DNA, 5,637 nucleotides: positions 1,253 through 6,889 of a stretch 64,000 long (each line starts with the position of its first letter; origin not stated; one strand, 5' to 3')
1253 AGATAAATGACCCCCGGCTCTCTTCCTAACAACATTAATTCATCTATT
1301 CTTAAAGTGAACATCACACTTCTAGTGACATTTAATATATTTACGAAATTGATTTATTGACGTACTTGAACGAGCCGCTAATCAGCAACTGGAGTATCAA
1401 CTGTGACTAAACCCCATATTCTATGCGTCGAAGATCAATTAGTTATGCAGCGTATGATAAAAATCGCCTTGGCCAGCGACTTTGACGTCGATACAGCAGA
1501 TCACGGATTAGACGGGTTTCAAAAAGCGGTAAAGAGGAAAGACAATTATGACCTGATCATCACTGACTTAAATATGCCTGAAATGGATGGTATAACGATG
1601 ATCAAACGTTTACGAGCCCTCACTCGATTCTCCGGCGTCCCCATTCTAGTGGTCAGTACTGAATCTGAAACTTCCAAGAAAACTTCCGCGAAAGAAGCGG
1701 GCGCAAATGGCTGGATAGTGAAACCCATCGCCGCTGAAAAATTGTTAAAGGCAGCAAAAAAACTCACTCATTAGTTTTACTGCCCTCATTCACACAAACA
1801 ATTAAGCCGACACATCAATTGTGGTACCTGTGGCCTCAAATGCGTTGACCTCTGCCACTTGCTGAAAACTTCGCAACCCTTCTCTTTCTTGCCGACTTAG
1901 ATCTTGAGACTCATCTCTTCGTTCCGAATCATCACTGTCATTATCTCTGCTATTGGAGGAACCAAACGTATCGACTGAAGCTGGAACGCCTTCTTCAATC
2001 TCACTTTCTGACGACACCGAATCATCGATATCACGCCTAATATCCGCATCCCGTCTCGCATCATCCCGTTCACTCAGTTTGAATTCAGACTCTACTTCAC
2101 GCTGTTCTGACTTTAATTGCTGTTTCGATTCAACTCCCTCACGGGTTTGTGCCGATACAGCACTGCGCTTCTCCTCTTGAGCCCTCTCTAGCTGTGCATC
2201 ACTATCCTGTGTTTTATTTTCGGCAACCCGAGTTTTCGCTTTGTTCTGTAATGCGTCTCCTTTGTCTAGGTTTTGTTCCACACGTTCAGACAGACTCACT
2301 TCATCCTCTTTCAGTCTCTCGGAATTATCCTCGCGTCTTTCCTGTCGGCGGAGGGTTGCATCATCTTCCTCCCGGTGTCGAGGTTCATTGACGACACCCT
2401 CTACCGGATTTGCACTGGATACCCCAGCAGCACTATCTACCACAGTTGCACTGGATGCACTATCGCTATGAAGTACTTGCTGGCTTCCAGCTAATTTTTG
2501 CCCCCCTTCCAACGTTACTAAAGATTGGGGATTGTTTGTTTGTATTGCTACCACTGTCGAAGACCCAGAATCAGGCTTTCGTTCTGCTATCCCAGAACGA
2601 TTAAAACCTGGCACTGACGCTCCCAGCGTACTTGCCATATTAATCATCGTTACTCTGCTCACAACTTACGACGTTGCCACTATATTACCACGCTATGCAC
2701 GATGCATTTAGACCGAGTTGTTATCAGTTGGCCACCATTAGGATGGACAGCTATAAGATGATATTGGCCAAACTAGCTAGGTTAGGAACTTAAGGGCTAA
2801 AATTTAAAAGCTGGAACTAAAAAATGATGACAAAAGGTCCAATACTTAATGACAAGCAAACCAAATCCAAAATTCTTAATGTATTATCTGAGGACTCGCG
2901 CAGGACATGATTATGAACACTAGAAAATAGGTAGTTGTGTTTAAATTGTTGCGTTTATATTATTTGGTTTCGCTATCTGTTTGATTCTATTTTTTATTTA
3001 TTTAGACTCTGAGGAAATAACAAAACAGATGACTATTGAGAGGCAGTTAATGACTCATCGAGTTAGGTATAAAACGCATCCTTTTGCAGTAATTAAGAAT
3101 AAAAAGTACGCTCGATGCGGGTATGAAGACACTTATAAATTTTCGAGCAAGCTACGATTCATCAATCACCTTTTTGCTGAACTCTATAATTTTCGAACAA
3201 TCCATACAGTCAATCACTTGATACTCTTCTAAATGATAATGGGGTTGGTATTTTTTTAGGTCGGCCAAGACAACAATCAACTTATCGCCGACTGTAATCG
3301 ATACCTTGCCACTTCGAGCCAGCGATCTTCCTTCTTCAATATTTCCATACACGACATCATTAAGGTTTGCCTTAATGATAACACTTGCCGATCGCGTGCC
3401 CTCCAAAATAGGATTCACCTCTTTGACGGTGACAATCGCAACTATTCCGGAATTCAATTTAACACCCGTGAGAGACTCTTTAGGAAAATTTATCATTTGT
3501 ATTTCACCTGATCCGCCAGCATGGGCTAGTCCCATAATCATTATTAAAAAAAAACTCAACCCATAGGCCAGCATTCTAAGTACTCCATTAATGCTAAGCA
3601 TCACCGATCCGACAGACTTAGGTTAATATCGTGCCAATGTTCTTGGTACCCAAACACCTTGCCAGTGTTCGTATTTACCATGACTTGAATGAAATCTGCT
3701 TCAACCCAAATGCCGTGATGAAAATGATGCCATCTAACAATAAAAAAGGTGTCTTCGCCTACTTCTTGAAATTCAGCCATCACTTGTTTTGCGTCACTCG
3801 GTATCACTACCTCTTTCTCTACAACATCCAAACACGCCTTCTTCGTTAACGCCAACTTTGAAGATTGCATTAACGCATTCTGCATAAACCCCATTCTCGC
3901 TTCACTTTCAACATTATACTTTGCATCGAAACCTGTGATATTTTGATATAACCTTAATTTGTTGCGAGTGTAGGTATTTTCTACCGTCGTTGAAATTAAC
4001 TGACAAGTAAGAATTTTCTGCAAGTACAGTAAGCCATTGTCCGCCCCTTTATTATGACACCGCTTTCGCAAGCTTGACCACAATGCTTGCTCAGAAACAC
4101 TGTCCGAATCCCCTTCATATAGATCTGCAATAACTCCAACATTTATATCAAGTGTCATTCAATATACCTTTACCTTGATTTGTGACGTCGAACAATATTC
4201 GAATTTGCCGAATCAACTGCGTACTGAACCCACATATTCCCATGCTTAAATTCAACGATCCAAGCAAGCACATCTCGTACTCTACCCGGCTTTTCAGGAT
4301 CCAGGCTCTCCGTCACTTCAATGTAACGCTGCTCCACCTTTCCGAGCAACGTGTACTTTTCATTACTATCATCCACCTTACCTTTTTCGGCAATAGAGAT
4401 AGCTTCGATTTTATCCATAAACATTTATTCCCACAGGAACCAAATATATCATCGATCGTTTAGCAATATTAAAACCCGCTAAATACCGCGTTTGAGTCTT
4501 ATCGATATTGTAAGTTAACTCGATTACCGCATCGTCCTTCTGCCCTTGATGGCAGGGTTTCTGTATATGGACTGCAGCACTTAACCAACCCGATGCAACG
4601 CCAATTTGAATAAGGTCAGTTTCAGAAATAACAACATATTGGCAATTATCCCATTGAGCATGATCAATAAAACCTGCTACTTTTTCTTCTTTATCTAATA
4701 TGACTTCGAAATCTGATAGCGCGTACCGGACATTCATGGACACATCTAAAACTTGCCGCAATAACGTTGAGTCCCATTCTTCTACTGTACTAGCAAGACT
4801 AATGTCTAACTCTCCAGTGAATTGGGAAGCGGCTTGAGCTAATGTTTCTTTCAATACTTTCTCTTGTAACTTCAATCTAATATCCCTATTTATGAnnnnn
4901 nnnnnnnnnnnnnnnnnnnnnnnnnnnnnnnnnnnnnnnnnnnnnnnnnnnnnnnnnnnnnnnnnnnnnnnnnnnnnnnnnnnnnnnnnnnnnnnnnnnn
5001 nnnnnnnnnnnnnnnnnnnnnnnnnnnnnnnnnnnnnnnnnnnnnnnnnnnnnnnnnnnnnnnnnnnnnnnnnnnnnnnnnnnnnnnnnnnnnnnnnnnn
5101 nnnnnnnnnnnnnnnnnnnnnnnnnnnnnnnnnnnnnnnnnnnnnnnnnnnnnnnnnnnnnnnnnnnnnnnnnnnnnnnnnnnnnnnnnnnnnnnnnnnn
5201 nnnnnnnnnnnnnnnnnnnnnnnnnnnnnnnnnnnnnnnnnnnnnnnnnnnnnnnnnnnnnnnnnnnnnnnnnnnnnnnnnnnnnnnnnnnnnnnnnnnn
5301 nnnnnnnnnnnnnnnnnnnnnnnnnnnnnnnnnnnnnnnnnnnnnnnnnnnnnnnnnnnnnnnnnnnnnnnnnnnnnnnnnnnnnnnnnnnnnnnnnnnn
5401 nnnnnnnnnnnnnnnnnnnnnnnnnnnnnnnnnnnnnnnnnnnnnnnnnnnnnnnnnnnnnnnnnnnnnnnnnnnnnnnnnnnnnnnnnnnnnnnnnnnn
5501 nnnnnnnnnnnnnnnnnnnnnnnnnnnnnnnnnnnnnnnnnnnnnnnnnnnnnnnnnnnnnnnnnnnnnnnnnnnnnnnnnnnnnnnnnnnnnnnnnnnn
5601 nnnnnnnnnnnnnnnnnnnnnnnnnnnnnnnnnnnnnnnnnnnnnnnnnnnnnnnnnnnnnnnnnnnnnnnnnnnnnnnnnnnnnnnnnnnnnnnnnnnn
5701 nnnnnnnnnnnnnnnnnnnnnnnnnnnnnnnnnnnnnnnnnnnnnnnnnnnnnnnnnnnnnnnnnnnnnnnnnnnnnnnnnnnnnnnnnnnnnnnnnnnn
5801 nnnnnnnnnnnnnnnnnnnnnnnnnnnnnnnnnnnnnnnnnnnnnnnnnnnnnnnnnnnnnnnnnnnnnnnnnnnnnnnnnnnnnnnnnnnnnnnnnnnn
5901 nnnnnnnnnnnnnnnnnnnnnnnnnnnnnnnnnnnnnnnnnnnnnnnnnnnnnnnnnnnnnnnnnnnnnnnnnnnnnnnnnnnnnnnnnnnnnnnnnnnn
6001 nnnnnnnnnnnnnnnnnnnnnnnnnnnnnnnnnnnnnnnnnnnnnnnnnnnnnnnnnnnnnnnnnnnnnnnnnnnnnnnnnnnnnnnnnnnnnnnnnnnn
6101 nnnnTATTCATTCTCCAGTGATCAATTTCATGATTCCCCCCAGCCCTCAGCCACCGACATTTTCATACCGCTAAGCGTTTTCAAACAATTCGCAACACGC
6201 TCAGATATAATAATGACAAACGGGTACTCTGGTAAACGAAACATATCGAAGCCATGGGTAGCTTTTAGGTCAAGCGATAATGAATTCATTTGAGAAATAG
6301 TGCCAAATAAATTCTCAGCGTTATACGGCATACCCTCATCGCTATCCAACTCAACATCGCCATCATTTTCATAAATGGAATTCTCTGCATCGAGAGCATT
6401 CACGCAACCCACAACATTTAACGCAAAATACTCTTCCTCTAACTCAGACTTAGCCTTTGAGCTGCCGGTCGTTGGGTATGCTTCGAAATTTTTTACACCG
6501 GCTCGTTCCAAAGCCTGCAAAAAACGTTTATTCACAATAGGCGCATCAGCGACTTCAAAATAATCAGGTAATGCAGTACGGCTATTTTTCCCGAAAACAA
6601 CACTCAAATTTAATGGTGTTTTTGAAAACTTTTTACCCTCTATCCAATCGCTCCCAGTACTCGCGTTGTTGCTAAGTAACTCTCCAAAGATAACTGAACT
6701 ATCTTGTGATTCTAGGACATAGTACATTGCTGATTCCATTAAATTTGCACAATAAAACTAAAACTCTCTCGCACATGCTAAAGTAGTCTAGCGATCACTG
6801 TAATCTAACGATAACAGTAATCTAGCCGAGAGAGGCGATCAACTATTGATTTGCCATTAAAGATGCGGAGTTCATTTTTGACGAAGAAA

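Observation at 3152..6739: Compact six-gene operon of unknown function built around a caspase/CHAT-like protein: candidate undescribed conflict or effector system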

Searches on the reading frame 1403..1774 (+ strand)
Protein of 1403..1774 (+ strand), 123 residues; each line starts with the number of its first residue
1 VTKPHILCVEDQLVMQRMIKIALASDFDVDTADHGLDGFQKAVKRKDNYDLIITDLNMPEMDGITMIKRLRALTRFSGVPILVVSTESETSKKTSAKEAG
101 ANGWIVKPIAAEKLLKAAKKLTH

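Call 3: search_protein_families(library=pfam, proteins=[window:1403-1774:+], max_evalue=1)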
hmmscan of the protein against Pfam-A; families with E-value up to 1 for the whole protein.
window:1403-1774:+ (123 aa): 3 families
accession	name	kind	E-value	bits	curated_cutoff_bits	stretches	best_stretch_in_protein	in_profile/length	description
PF00072.30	Response_reg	-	1.3e-24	86.9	30.2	1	6-118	1-110/111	Response regulator receiver domain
PF01755.23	Glyco_transf_25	-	0.043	14.1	24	1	87-122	160-192/199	Glycosyltransferase family 25 (LPS biosynthesis protein)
PF21056.3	ZSWIM1-3_RNaseH-like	-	0.19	12.1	27.2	1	6-63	60-117/128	Zinc finger SWIM domain-containing protein 1/3, RNaseH-like domain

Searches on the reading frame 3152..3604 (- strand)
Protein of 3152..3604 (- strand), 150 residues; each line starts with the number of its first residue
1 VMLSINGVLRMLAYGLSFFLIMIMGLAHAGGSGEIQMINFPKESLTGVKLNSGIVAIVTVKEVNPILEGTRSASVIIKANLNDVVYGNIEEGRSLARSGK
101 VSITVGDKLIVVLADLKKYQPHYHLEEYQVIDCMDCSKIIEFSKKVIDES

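Call 3: search_protein_families(library=pfam, proteins=[window:3152-3604:-], max_evalue=1)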
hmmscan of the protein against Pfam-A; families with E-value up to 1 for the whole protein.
window:3152-3604:- (150 aa): 0 families

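Call 4: search_protein_families(library=ncbifam, proteins=[window:3152-3604:-], max_evalue=1)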
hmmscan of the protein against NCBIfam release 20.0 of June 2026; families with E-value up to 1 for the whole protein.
window:3152-3604:- (150 aa): 1 family
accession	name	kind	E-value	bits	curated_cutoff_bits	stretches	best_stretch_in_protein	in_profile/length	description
NF006999.0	PRK09462.1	equivalog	0.077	12.6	146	1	130-149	90-109/148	ferric iron uptake transcriptional regulator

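Call 5: search_protein_families(library=padloc, proteins=[window:3152-3604:-], max_evalue=1)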
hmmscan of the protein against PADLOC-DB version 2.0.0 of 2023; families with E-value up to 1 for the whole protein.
window:3152-3604:- (150 aa): 0 families

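Call 79: search_protein_families(library=pfam, alignment_id=A5, max_evalue=1)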
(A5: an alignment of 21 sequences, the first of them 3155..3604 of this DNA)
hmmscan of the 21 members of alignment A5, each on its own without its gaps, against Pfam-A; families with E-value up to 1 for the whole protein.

A. member 1, window:3155-3604:- (150 aa): 0 families

B. families by the number of members that match (of 21 scanned): 4 families
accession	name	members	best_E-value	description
PF05354.17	Phage_attach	1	0.033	Phage Head-Tail Attachment protein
PF21318.3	BRCA2DBD_OB2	1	0.066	BRCA2, OB2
PF22686.1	Alg17C_C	1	0.22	Exo-oligoalginate lyase-like, C-terminal domain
PF04625.18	DEC-1_N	1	0.37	DEC-1 protein, N-terminal region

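Call 80: search_solved_structures(query=A5, max_evalue=10)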
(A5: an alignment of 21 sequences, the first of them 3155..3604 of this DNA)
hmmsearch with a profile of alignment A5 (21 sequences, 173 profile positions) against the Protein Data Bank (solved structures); distinct sequences matched with E-value up to 10: 2.
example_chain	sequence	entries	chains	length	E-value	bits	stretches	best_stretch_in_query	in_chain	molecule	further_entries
4huq_S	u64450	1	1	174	2.2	11.2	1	109-152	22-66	Uncharacterized protein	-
9kym_D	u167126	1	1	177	2.2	11.1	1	109-152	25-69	Folate family ECF transporter S component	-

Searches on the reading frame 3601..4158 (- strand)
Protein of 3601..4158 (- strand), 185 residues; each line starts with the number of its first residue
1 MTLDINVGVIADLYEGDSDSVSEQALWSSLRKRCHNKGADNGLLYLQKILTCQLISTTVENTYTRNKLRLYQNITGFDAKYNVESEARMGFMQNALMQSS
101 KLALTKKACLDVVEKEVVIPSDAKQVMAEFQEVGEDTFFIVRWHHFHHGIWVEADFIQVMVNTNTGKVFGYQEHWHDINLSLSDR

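Call 3: search_protein_families(library=pfam, proteins=[window:3601-4158:-], max_evalue=1)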
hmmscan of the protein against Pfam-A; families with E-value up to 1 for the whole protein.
window:3601-4158:- (185 aa): 1 family
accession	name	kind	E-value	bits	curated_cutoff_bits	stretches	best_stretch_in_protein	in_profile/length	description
PF07803.16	GSG-1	-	0.06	13.7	27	1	105-153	44-85/109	GSG1-like protein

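Call 4: search_protein_families(library=ncbifam, proteins=[window:3601-4158:-], max_evalue=1)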
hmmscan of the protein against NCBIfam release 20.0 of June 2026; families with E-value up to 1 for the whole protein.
window:3601-4158:- (185 aa): 1 family
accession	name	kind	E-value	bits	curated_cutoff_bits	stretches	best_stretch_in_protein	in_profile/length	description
NF011777.0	PRK15240.1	equivalog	0.1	12.3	258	1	55-101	25-71/185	resistance to complement killing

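Call 5: search_protein_families(library=padloc, proteins=[window:3601-4158:-], max_evalue=1)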
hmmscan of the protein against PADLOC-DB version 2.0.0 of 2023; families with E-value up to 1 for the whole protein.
window:3601-4158:- (185 aa): 0 families

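Call 23: find_homologous_proteins(query=window:3601-4158:-, max_evalue=0.001)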
Query window:3601-4158:- (185 aa): 1 proteins with E <= 0.001 among 19 candidates.
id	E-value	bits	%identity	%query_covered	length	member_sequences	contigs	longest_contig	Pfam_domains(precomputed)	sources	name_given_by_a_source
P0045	2.2e-120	417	100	100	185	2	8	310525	-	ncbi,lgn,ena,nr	ncbi:MAG: hypothetical protein KUG82_02875 [Pseudomonadales bacterium]|nr:hypothetical protein [Pseu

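Call 39: search_solved_structures(query=A2, max_evalue=10)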
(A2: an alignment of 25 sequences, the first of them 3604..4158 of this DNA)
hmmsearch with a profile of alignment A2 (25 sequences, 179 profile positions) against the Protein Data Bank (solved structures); distinct sequences matched with E-value up to 10: 9.
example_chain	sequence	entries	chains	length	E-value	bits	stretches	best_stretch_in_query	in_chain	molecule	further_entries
4m2p_A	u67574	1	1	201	0.13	15.6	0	78-109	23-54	Recoverin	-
4m2o_A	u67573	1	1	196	0.23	14.8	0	76-116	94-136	Recoverin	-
1la3_A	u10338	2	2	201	0.35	14.1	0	64-117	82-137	Recoverin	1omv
2het_A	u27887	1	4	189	0.53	13.6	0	76-116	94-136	Recoverin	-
1iku_A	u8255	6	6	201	0.58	13.4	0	77-117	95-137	RECOVERIN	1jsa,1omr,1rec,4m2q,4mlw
2i94_A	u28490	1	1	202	0.59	13.4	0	76-116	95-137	Recoverin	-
4yi8_A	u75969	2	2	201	0.61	13.4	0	76-116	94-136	Recoverin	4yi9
5h78_A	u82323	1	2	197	1.5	12.1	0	86-118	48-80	cAMP-dependent protein kinase type II-alpha regulatory subunit,DHR14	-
5cwh_A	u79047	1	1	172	3.8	10.8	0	87-118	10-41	Designed helical repeat protein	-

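Call 56: find_homologous_proteins(query=A2, max_evalue=0.001)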
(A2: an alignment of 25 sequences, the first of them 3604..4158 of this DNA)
Query A2 (25 sequences) (185 aa, profile of the alignment): 29 proteins with E <= 0.001 among 8000 candidates.
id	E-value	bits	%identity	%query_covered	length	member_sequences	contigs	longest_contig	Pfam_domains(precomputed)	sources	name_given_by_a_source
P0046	1.6e-60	222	44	22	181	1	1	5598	-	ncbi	ncbi:MAG: hypothetical protein ABI564_12555 [Ideonella sp.]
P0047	1.5e-59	219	34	33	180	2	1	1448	-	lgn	-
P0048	1.7e-59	219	33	36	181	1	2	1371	-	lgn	-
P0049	1.7e-59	219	27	36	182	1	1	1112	-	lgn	-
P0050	2.7e-59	218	27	36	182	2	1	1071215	-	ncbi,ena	-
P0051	2.8e-59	218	40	31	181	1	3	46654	-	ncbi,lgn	-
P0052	4.8e-59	217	37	31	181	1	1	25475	-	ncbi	-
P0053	1.8e-58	216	23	60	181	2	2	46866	-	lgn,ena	-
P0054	6.7e-58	214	28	85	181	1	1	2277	-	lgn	-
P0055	3.1e-57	212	24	82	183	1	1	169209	-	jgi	jgi:hypothetical protein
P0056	3.7e-57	211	25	89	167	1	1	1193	-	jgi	jgi:hypothetical protein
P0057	5.3e-57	211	37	31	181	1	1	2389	-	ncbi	-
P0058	1.8e-56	209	28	61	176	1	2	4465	-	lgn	-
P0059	4.2e-56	208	30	35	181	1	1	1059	-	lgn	-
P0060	1.3e-55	206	26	88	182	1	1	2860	-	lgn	-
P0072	8.0e-48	181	21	82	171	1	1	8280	-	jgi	jgi:hypothetical protein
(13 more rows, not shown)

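Call 68: predict_structure(alignment_id=A6)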
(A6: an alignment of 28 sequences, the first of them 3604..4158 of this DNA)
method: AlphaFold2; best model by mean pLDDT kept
length: 185 residues; sequences in the alignment: 28
mean_pLDDT: 81.9   pTM: 0.55
mean pLDDT of the five models: 81.9, 81.0, 80.3, 79.5, 78.0
residues with pLDDT >= 90: 72; 70-90: 79; 50-70: 26; < 50: 8
segments of 3 or more residues with pLDDT < 50: 1-4
pLDDT, mean of each block of 10 residues (from residue 1): 46 66 88 87 78 90 88 71 76 61 87 96 97 87 95 95 90 89 55
secondary structure, 60 per line:
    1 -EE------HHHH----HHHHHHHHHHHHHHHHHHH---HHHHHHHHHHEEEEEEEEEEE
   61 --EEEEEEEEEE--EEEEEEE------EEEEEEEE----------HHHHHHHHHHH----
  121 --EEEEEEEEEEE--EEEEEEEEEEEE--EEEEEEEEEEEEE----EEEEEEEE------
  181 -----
elements in order: H10-13 H18-36 H40-49 E50-60 E63-72 E75-81 E88-95 H106-116 E123-133 E136-147 E150-162 E167-174

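Call 87: find_encoding_contigs(protein=P0055, flank=8000, max_places=1)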
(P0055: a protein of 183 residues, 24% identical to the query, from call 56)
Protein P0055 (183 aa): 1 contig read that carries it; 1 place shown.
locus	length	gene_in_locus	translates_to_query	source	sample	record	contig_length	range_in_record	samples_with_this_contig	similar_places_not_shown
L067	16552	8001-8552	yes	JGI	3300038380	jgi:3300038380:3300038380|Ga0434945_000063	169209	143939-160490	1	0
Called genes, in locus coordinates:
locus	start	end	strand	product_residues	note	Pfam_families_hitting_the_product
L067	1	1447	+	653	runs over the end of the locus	PF09699:Paired_CXXCH_1 (faint), PF02085:Cytochrom_CIII (faint), PF14537:Cytochrom_c3_2 (faint), PF14522:Cytochrome_C7 (weak), PF01292:Ni_hydr_CYTB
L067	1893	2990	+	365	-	PF05488:PAAR_motif, PF17802:SpaA (faint)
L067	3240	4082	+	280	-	-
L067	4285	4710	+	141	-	PF08786:DcrB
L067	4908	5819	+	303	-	-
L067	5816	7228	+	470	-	-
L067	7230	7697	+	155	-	-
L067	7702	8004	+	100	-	-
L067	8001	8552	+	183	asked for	-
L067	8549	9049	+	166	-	-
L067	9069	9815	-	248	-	PF01565:FAD_binding_4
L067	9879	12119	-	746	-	PF18072:FGAR-AT_linker, PF00586:AIRS, PF02769:AIRS_C, PF00586:AIRS, PF02769:AIRS_C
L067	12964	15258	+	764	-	PF00676:E1_dh, PF02779:Transket_pyr, PF02780:Transketolase_C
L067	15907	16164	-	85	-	-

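Call 88: find_encoding_contigs(protein=P0053, flank=8000, max_places=1)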
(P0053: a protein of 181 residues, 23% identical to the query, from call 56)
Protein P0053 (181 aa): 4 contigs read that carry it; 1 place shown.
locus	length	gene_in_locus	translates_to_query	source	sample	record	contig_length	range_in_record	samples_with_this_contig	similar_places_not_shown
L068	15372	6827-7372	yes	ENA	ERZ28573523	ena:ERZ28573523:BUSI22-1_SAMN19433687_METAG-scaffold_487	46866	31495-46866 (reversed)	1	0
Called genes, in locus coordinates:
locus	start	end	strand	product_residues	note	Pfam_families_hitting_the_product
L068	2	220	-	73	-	?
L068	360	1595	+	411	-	PF12573:OxoDH_E1alpha_N, PF00676:E1_dh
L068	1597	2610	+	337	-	PF02779:Transket_pyr, PF02780:Transketolase_C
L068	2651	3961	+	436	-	PF00364:Biotin_lipoyl, PF25997:BSH_YhbJ (faint), PF02817:E3_binding, PF00198:2-oxoacid_dh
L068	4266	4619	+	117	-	-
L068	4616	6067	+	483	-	-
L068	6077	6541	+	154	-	-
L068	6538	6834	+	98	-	-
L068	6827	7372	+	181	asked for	-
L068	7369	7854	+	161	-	-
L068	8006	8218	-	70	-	-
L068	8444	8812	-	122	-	PF05239:PRC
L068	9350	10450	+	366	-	PF03193:RsgA_GTPase, PF00005:ABC_tran (weak), PF01926:MMR_HSR1 (weak)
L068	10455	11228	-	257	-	PF00528:BPD_transp_1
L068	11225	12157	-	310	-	PF00005:ABC_tran, PF13304:AAA_21 (faint), PF00571:CBS (weak)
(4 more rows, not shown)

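Call 89: find_encoding_contigs(protein=P0072, flank=8000, max_places=1)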
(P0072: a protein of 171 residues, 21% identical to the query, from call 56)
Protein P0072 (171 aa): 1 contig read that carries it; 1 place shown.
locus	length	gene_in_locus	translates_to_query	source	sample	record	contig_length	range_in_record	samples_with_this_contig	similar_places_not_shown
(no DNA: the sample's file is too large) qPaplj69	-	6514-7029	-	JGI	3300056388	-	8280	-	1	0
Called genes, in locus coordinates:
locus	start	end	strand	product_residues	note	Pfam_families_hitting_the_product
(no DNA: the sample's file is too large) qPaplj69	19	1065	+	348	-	PF04717:Phage_base_V, PF22178:Gp5_trimer_C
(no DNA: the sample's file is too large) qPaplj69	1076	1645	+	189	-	PF13503:DUF4123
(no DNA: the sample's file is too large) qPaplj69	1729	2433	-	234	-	PF13513:HEAT_EZ (faint), PF03130:HEAT_PBS (faint), PF00514:Arm (faint), PF02985:HEAT (faint), PF13646:HEAT_2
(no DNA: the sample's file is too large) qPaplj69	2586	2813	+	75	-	-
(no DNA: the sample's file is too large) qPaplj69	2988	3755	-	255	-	-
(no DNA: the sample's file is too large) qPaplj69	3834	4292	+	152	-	-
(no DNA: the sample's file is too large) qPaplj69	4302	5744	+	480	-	-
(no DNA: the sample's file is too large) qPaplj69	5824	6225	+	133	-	-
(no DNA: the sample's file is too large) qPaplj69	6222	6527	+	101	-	-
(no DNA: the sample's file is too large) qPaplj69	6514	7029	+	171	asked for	-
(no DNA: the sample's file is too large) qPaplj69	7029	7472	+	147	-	-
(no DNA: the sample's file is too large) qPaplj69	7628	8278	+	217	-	?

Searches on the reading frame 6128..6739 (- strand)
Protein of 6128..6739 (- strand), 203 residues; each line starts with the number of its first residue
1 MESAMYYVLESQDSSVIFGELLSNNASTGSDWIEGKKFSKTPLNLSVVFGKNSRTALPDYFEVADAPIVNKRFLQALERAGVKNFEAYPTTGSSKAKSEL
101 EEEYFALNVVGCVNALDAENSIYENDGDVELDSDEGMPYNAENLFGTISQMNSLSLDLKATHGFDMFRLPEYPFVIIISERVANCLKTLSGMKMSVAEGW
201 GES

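Call 3: search_protein_families(library=pfam, proteins=[window:6128-6739:-], max_evalue=1)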
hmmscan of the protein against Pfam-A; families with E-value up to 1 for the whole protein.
window:6128-6739:- (203 aa): 5 families
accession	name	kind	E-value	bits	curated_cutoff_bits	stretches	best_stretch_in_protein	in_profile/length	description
PF07791.16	Imm11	-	1.7e-11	44.2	22.1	1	31-187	37-180/194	Immunity protein family (Imm11)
PF15340.11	COPR5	-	0.0021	19.2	27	1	95-151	50-106/150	Cooperator of PRMT5 family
PF15570.11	Imm43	-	0.019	15.1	25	1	40-129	51-141/211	Immunity protein 43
PF03091.20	CutA1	-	0.059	13.6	22.4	1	88-133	4-49/99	CutA1 divalent ion tolerance protein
PF09535.15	Gmx_para_CXXCG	-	0.22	11.3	25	0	156-190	190-225/236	Protein of unknown function (Gmx_para_CXXCG)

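Call 4: search_protein_families(library=ncbifam, proteins=[window:6128-6739:-], max_evalue=1)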
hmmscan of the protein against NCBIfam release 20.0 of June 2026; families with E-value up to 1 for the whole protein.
window:6128-6739:- (203 aa): 1 family
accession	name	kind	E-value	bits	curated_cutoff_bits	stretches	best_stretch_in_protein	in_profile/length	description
TIGR02264.1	gmx_para_CXXCG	equivalog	0.22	10.8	100.15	1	164-190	199-225/237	SitI6 family double-CXXCG motif immunity protein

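Call 5: search_protein_families(library=padloc, proteins=[window:6128-6739:-], max_evalue=1)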
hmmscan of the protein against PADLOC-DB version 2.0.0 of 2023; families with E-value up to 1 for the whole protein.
window:6128-6739:- (203 aa): 0 families
